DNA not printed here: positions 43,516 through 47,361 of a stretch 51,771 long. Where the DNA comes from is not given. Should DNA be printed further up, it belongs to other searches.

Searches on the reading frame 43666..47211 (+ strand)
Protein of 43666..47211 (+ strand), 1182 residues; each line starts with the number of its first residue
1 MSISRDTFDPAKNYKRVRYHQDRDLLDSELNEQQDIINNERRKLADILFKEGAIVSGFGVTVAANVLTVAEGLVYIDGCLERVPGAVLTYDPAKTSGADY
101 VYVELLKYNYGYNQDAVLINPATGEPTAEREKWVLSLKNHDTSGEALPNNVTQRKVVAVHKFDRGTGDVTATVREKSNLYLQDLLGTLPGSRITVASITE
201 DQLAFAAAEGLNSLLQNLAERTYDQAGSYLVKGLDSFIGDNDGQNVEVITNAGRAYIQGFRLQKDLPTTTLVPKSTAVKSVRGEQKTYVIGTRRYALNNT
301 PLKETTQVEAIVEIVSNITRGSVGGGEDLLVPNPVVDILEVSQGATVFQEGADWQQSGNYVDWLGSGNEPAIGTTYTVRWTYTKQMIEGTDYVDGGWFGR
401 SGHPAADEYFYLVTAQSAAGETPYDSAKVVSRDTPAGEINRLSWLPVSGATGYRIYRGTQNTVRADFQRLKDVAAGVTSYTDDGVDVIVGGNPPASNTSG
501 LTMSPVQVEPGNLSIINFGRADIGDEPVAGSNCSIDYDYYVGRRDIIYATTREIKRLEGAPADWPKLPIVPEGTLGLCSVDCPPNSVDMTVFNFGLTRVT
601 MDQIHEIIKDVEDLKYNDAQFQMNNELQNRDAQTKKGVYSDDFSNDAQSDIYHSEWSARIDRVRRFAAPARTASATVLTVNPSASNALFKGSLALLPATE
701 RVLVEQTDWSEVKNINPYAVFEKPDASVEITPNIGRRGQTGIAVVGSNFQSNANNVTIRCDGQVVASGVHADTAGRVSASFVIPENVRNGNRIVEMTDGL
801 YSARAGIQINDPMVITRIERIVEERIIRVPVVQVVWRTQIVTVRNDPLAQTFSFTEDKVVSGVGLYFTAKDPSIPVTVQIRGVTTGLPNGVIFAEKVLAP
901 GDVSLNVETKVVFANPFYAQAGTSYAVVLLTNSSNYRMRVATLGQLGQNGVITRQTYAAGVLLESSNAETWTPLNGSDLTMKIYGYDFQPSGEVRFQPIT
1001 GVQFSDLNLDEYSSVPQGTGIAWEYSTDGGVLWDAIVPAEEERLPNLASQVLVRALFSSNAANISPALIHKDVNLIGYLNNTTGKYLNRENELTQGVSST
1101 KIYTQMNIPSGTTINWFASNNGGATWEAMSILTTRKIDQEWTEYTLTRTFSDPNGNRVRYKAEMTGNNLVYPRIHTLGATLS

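Call 40: search_protein_families(library=phrogs, proteins=[window:43666-47211:+], max_evalue=0.0001)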
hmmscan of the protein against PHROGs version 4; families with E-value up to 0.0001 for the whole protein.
window:43666-47211:+ (1182 aa): 6 families
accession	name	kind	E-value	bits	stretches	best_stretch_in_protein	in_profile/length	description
phrog_877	-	unknown function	4.2e-249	830.5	2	3-736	10-600/1141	-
phrog_358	-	unknown function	8.5e-86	289.5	4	497-734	857-1101/2056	-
phrog_5986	-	unknown function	2.2e-76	258.2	1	766-1180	6-407/409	-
phrog_17470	-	unknown function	1.5e-13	50.7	1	639-1110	250-679/755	-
phrog_17266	-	unknown function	3.4e-12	47.1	1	5-91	7-95/314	-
phrog_31651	-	unknown function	5.6e-05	24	0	568-736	2-159/226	-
